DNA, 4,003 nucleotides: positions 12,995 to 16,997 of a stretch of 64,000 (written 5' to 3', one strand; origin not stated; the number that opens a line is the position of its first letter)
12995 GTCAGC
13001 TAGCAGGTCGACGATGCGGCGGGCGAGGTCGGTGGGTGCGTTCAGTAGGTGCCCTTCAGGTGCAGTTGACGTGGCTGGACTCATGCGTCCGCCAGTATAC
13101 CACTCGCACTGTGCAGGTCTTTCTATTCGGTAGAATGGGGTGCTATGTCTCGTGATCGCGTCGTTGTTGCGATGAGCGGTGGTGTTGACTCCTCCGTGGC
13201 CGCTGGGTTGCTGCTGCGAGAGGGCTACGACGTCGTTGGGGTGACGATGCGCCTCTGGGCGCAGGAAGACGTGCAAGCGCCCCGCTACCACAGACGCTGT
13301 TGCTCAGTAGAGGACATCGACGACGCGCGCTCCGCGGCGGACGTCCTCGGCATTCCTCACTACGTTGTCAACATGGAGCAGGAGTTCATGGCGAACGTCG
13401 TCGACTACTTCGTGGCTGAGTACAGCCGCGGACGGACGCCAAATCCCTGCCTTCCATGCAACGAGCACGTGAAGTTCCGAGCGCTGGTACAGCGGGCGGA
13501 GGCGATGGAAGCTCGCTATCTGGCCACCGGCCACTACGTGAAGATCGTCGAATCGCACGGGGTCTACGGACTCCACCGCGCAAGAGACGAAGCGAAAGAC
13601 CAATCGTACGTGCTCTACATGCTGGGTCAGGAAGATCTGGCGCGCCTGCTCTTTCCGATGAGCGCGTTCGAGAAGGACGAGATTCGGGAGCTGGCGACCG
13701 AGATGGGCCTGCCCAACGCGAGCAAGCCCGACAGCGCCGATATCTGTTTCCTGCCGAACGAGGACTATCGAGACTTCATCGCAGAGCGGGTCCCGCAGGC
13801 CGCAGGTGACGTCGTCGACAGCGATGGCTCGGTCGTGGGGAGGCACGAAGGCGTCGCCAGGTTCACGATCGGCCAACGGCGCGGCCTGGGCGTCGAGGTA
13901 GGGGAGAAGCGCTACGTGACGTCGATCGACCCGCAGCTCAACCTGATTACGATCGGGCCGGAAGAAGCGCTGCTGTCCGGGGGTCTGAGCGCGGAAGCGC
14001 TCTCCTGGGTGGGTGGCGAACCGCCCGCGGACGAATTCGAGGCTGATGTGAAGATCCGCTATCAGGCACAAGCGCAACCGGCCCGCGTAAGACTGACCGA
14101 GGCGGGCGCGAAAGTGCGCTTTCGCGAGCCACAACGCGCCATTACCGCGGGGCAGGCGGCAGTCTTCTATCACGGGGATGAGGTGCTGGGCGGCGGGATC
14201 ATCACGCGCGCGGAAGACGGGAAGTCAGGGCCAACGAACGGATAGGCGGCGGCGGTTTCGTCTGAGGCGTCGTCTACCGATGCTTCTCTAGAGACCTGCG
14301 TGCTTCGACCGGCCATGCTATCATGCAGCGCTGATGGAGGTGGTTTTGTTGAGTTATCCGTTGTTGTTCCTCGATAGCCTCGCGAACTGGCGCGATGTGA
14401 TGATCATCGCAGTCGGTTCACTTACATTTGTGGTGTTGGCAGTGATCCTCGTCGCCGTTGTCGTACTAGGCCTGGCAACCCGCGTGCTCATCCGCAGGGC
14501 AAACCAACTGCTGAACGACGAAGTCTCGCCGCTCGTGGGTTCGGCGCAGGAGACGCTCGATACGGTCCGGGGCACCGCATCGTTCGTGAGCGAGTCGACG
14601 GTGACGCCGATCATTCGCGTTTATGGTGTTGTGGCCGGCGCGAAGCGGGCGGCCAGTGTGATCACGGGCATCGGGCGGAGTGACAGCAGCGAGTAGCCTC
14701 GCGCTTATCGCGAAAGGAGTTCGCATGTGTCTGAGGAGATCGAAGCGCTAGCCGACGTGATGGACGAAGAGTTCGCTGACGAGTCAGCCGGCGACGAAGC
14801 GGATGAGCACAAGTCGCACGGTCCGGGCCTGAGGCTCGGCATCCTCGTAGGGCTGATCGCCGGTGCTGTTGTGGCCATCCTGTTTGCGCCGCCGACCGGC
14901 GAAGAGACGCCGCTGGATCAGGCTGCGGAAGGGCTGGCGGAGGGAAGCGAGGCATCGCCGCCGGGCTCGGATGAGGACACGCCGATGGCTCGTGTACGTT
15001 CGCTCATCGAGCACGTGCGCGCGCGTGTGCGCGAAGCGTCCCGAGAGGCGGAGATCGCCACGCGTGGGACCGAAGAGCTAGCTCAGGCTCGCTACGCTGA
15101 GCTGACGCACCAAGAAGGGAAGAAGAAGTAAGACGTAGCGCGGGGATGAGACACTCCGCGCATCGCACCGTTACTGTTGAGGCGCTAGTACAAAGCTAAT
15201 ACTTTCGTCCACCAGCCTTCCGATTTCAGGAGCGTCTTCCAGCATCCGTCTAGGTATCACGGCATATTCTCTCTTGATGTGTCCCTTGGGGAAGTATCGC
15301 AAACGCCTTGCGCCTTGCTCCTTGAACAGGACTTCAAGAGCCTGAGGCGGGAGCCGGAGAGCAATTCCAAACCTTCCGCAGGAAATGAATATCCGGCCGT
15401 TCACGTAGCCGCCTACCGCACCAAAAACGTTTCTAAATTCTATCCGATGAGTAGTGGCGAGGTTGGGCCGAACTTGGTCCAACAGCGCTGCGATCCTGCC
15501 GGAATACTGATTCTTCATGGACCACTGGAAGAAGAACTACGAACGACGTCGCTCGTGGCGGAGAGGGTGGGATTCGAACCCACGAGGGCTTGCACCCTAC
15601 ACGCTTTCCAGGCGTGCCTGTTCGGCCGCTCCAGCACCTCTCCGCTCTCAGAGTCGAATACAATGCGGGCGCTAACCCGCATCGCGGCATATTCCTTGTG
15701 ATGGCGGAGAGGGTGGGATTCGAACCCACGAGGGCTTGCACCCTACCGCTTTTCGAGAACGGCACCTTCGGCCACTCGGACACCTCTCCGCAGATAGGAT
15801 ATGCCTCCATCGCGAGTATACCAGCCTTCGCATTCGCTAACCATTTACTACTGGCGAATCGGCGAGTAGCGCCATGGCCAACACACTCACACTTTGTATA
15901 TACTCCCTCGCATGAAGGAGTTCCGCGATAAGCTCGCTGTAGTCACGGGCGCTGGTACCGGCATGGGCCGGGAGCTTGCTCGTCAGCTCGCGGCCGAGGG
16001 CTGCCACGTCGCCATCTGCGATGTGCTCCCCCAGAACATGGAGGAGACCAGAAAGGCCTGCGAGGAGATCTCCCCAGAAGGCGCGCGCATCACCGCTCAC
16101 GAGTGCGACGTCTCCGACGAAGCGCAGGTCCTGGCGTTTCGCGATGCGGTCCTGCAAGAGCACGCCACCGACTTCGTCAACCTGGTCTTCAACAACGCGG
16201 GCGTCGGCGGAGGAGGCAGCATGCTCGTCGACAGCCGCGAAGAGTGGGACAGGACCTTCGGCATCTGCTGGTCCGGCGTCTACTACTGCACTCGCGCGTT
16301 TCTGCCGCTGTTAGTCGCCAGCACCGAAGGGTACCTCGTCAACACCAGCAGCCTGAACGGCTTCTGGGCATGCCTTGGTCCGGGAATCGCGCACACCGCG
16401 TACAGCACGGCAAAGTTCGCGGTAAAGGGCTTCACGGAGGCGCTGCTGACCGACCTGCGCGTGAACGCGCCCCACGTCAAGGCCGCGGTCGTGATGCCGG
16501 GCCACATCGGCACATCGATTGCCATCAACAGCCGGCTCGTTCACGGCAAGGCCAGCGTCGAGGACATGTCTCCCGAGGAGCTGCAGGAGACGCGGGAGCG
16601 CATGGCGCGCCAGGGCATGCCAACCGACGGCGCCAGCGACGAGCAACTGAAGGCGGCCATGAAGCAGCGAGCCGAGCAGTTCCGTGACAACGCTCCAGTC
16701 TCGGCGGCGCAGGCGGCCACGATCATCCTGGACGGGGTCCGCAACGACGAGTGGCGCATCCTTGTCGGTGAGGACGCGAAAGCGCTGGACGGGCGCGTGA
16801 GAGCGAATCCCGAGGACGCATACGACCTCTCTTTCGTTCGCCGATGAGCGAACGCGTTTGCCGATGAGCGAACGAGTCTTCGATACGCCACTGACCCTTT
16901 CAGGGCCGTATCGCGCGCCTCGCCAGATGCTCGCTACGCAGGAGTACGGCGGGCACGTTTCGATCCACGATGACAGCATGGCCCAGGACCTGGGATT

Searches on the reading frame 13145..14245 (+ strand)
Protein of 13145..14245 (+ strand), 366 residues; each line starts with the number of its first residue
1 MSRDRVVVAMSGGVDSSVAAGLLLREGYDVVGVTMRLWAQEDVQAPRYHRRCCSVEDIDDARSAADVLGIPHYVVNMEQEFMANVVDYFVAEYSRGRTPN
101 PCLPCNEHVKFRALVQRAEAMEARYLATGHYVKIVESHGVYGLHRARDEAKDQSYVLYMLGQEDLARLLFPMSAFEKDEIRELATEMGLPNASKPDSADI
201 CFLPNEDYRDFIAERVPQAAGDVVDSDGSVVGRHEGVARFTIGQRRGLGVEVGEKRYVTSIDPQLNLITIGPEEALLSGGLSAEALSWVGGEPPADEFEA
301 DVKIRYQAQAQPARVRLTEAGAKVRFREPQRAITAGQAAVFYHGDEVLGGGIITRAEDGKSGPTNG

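Call 94: search_protein_families(library=pfam, proteins=[window:13145-14245:+], max_evalue=0.00001)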
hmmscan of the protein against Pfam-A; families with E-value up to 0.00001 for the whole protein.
window:13145-14245:+ (366 aa): 4 families
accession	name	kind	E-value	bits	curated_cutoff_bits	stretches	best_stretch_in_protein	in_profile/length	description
PF03054.22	tRNA_Me_trans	-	2.5e-74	249.8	20.6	1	5-204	2-201/202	tRNA methyl transferase HUP domain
PF20258.4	tRNA_Me_trans_C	-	6.3e-22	78.2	20.6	1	280-353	3-77/77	Aminomethyltransferase beta-barrel domain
PF20259.3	tRNA_Me_trans_M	-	2.5e-19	69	27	1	209-271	1-65/66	tRNA methyl transferase PRC-barrel domain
PF02568.20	ThiI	-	7.4e-06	26.1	20.5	0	3-36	3-36/197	Thiamine biosynthesis protein (ThiI)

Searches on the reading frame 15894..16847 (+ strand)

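Call 94: search_protein_families(library=pfam, proteins=[window:15894-16847:+], max_evalue=0.00001)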
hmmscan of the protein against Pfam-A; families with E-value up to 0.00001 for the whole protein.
window:15894-16847:+ (317 aa): 4 families
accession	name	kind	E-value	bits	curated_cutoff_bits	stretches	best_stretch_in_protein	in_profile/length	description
PF00106.31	adh_short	-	1.3e-39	136.2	26.6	1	13-212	1-189/195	short chain dehydrogenase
PF13561.12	adh_short_C2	-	1.1e-25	91.1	27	1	19-210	1-181/236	Enoyl-(Acyl carrier protein) reductase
PF08659.16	KR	-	9.5e-11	42.4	22.6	1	16-162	4-145/180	KR domain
PF02737.24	3HCDH_N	-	9.9e-06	26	22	0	16-60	3-46/180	3-hydroxyacyl-CoA dehydrogenase, NAD binding domain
